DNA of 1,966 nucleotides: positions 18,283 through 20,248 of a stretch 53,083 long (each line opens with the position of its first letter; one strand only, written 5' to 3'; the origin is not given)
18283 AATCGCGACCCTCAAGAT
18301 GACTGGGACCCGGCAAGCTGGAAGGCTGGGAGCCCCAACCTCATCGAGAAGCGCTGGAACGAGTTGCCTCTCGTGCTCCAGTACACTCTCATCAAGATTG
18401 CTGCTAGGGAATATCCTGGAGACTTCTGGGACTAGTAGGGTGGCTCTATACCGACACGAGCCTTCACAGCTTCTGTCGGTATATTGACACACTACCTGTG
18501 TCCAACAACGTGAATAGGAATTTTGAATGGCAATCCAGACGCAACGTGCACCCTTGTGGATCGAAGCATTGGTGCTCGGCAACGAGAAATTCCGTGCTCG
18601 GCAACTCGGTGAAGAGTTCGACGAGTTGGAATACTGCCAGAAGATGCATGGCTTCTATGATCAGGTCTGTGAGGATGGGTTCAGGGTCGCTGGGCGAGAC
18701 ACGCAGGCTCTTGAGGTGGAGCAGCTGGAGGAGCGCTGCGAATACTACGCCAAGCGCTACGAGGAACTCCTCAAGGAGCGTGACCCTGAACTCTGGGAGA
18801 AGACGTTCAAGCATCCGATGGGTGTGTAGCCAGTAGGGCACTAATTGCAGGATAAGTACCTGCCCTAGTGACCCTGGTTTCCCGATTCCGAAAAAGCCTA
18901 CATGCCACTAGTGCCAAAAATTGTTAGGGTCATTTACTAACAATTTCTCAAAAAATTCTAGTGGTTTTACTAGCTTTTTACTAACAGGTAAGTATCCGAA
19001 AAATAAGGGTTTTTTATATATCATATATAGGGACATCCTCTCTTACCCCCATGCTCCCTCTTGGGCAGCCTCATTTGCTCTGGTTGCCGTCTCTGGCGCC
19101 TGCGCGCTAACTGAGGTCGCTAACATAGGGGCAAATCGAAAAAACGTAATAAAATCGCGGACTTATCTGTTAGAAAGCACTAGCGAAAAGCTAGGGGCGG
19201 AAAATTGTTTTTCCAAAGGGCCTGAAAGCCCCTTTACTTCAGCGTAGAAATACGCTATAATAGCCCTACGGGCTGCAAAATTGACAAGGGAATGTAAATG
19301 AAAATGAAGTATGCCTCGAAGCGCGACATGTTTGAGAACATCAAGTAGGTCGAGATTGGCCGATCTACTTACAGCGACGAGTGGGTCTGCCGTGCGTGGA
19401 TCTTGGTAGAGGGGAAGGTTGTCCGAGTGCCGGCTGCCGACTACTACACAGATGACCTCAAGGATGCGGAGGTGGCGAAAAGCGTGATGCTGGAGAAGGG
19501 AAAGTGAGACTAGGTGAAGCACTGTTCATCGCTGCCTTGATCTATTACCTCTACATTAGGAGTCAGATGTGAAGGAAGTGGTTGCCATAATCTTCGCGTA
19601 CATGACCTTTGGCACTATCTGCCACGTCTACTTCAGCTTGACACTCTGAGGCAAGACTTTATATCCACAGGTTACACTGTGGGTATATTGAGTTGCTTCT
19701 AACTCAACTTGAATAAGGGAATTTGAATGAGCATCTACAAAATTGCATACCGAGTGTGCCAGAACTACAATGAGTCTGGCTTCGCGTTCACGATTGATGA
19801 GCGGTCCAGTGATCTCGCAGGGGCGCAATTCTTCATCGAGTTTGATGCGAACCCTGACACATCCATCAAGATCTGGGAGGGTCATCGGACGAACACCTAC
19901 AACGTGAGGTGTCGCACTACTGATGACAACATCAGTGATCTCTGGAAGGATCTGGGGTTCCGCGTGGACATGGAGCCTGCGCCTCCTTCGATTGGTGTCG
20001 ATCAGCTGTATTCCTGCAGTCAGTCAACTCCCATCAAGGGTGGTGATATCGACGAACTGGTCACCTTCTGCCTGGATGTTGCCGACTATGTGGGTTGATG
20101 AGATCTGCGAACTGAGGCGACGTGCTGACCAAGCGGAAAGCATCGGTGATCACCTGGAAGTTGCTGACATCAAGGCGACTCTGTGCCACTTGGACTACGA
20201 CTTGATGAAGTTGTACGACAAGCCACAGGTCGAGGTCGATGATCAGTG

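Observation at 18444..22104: Four intercistronic two-hairpin elements with compensatory stem changes (CTTTATA - HP1 - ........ - HP2)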

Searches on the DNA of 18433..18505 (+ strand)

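Call 56: build_rna_model(alignment_id=A1, structure=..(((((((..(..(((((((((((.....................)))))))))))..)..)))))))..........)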
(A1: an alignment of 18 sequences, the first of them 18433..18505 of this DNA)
Model R1 built from alignment A1 (18 sequences, 79 columns); structure: as given.
model positions 64; base pairs 19; branch points 0; effective number of sequences 13.96; information 0.875 bits per position. Calibrated on 0.2 Mb of random sequence (short: E-values are rough).
structure used (alignment columns):
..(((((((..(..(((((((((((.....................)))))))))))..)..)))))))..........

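Call 57: search_with_rna_model(model_id=R1, sources=[window, L204, L205, L213, L247, L248, L207, L208, L209, L211, L212, L214, L215, L216, L253], max_evalue=10, show_alignments=0)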
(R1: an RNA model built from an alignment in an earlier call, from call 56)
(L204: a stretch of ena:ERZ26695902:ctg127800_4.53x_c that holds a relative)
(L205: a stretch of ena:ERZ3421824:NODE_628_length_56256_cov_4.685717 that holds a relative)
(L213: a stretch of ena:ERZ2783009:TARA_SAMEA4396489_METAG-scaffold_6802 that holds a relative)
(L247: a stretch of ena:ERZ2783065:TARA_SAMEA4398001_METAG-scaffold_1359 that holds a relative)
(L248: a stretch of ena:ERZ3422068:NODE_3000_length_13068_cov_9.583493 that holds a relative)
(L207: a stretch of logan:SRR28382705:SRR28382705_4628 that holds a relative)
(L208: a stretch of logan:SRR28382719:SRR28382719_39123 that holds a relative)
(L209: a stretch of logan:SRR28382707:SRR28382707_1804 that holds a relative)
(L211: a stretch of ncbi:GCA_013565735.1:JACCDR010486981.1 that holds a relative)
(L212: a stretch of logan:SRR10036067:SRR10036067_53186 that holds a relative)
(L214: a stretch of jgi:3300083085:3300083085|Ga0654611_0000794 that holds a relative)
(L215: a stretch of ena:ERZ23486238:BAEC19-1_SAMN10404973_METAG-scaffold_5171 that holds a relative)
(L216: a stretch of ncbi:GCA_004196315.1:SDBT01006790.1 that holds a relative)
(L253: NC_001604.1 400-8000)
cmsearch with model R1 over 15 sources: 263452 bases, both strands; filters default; matches with E-value up to 10: 32.
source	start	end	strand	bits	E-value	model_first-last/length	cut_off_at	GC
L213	3664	3725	-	69.7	8.2e-16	1-64/64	no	0.34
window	20527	20588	+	69.2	1.1e-15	1-64/64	no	0.44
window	19646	19709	+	69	1.3e-15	1-64/64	no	0.41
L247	7228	7289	+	67.8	2.7e-15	1-64/64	no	0.42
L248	10082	10143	+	67.8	2.7e-15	1-64/64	no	0.42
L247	7455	7516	+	67.5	3.3e-15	1-64/64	no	0.4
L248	10309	10370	+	67.5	3.3e-15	1-64/64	no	0.4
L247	7931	7994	+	65.9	9e-15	1-64/64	no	0.48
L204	7308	7369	-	65.3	1.3e-14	1-64/64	no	0.42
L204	6803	6866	-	65.2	1.4e-14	1-64/64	no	0.5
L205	347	410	-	65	1.6e-14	1-64/64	no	0.45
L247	9515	9576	+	64.4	2.4e-14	1-64/64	no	0.42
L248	12369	12430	+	64.4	2.4e-14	1-64/64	no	0.42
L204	7536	7599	-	63.9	3.2e-14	1-64/64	no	0.47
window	22047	22109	+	62.6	7.4e-14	1-64/64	no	0.43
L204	5065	5127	-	60.2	3.2e-13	1-64/64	no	0.35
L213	4290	4355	-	58.2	1.2e-12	1-64/64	no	0.33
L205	667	742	-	58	1.4e-12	1-64/64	no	0.45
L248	10785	10848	+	57.4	1.9e-12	1-64/64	no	0.5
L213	2063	2125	-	56.7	3e-12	1-64/64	no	0.38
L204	7878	7956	-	51.5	8.4e-11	1-64/64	no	0.47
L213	3672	3733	+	23.6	0.0038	1-64/64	no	0.35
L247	7220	7281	-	22.6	0.0071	1-64/64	no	0.37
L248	10074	10135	-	22.6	0.0071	1-64/64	no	0.37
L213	4298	4363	+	19.2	0.061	1-64/64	no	0.35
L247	9529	9554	-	12.5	4.2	15-42/64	no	0.42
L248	12383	12408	-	12.5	4.2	15-42/64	no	0.42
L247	7923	7986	-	11.8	6.4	1-64/64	no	0.45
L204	6811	6874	+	11.3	9.1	1-64/64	no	0.48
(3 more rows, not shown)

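Call 58: search_with_rna_model(model_id=R1, sources=[L001, L002, L003, L004, L005, L006, L007, L008, L009, L010, L011, L012, L013, L014, L015, L016, L017, L018, L019, L020, L021, L022, L023, L024, L025, L026, L027, L028, L029, L030, L031, L032, L033, L034, L035, L036, L037, L038, L039, L040, L041, L042, L043, L044, L045, L046, L047, L048, L049, L050, L051, L052, L053, L054, L055, L056, L057, L058, L059, L060, L061, L062, L063, L064, L065, L066, L067, L068, L069, L070, L071, L072, L073, L074, L075, L076, L077, L078, L079, L080], max_evalue=1)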
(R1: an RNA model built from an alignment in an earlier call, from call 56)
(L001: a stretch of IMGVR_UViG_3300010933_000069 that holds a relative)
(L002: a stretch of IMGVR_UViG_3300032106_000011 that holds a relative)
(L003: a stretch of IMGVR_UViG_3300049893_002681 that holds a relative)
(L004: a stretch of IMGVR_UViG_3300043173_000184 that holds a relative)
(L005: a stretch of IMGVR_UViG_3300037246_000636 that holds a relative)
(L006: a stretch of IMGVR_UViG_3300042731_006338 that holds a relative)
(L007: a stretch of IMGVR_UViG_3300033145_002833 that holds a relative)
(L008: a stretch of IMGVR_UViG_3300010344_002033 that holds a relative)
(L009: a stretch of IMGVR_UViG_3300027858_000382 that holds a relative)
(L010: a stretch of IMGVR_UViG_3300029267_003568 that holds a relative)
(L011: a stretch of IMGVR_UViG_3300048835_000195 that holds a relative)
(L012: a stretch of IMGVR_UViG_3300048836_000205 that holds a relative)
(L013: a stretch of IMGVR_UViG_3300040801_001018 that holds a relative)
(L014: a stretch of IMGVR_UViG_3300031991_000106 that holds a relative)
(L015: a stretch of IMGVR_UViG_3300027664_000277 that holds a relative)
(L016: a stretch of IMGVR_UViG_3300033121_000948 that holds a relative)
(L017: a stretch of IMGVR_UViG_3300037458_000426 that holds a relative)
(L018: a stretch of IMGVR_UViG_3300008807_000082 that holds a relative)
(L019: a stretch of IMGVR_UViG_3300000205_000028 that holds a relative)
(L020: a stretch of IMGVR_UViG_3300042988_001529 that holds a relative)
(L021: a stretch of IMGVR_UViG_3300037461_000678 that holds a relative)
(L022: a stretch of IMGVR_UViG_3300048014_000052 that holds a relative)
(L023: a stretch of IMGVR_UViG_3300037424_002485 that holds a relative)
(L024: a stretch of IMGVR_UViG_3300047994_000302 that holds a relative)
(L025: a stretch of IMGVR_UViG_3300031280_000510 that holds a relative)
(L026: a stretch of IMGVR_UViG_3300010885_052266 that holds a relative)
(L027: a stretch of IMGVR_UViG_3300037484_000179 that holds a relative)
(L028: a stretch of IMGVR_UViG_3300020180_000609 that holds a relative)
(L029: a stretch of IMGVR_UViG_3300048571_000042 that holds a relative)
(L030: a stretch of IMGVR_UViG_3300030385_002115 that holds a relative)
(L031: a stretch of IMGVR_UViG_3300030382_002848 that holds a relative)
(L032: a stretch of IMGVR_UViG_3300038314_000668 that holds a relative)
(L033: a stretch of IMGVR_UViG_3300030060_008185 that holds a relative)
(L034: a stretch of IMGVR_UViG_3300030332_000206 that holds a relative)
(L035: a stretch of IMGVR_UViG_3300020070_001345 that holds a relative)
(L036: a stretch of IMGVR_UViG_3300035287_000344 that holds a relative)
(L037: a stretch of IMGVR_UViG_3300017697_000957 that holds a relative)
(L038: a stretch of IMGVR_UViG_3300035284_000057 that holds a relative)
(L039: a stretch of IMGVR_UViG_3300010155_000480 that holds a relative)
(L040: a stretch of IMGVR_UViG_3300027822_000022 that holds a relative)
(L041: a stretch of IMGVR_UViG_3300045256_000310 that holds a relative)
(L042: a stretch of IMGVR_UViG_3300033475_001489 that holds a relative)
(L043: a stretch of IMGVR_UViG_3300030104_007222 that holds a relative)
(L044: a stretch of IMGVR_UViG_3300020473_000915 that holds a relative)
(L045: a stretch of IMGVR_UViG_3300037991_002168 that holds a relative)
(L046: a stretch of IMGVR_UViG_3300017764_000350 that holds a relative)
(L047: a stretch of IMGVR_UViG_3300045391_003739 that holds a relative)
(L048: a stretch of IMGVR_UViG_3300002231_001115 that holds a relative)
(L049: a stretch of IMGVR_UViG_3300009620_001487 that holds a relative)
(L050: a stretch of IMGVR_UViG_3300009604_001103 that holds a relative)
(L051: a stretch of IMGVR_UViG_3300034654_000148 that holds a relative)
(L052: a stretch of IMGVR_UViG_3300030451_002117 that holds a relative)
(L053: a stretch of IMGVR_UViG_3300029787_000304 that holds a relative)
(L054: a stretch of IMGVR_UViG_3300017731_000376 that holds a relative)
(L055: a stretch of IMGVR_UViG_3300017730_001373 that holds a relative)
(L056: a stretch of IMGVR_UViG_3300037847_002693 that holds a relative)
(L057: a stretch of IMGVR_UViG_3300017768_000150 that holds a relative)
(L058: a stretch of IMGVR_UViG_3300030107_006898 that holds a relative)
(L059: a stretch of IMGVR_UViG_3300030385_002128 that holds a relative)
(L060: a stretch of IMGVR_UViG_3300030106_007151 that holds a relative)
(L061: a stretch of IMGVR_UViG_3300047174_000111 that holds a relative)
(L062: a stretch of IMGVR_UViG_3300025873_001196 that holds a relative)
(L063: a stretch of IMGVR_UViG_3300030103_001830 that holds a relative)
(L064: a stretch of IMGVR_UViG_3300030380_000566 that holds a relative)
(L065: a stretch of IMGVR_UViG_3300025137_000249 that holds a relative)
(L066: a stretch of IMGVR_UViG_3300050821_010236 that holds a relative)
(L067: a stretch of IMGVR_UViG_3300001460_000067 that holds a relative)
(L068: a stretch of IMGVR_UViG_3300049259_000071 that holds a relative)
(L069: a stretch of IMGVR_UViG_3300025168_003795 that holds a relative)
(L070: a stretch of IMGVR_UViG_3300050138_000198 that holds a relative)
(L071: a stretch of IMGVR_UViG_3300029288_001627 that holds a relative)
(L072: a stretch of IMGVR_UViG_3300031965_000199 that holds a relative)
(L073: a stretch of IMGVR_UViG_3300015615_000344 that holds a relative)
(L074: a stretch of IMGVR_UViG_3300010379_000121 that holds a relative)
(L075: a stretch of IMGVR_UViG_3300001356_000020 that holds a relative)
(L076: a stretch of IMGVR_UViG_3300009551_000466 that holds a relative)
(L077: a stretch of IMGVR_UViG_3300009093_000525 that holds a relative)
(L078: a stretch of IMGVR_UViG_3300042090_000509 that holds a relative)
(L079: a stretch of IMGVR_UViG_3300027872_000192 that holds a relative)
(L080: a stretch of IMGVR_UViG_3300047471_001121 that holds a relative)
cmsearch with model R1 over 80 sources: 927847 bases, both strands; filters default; matches with E-value up to 1: 1.
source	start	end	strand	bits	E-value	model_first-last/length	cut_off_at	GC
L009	2221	2246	+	17.3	0.72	16-41/64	no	0.27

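Call 76: search_with_rna_model(model_id=R1, sources=[L270, L295, L299, L282], max_evalue=0.01, show_alignments=0)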
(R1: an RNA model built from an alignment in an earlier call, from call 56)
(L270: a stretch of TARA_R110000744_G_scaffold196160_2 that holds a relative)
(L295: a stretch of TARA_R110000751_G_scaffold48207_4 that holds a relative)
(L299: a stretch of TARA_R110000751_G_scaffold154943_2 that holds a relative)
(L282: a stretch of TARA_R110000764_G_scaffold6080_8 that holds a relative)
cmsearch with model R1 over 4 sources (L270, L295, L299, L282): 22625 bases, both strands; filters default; matches with E-value up to 0.01: 7.
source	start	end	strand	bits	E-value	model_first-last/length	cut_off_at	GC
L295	5357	5418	+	67.8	2.3e-16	1-64/64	no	0.42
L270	1053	1114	-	66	7.3e-16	1-64/64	no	0.42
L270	1281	1344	-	63.5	3.6e-15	1-64/64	no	0.5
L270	545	608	-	56.7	2.6e-13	1-64/64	no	0.52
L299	1311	1360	+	56.2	3.6e-13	1-52/64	3'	0.34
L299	902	977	+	51.5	6.8e-12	1-64/64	no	0.45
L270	1598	1678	-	48.3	5.3e-11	1-64/64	no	0.47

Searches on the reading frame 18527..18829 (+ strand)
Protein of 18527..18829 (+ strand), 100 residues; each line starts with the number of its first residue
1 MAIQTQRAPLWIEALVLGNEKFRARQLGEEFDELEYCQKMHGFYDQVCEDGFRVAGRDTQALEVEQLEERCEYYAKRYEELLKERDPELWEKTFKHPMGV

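Call 42: search_protein_families(library=pfam, max_evalue=0.01, proteins=[window:18527-18829:+])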
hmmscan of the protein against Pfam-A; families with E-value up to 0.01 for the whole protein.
window:18527-18829:+ (100 aa): 0 families

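Call 43: search_protein_families(library=phrogs, max_evalue=0.001, proteins=[window:18527-18829:+])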
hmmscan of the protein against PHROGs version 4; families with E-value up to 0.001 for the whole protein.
window:18527-18829:+ (100 aa): 0 families

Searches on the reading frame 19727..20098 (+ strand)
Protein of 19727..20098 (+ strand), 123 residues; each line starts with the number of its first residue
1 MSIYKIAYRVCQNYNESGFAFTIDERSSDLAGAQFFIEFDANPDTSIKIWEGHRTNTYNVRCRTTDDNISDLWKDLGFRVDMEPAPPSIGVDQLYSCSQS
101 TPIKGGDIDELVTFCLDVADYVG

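Call 17: find_encoding_contigs(protein=window:19727-20098:+, flank=10000, max_places=10)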
Protein window:19727-20098:+ (123 aa): 8 contigs read that carry it; 3 places shown.
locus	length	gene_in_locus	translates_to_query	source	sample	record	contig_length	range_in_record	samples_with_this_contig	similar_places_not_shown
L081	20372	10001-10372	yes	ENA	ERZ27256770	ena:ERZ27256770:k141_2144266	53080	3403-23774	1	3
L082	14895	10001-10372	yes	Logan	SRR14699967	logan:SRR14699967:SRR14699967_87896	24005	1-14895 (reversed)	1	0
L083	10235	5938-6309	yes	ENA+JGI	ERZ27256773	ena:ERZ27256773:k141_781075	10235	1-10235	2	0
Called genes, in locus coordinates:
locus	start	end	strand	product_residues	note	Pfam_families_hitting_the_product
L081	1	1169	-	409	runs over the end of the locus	PF05065:Phage_capsid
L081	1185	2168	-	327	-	PF04586:Peptidase_S78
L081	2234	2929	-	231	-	PF04233:Phage_Mu_F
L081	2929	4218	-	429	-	PF04860:Phage_portal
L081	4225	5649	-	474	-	PF17289:Terminase_6C (weak)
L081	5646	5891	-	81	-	-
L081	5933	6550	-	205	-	PF20901:Sf6_terminase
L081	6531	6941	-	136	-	PF24608:PDDEXK_15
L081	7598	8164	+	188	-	-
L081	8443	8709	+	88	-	-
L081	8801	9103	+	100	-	-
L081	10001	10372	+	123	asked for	-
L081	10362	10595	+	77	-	-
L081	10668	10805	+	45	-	-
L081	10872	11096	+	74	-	-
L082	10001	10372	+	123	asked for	-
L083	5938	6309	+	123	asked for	-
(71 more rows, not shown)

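Call 42: search_protein_families(library=pfam, max_evalue=0.01, proteins=[window:19727-20098:+])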
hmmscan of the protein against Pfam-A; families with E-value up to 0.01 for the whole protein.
window:19727-20098:+ (123 aa): 0 families

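Call 43: search_protein_families(library=phrogs, max_evalue=0.001, proteins=[window:19727-20098:+])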
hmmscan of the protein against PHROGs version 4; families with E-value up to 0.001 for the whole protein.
window:19727-20098:+ (123 aa): 0 families
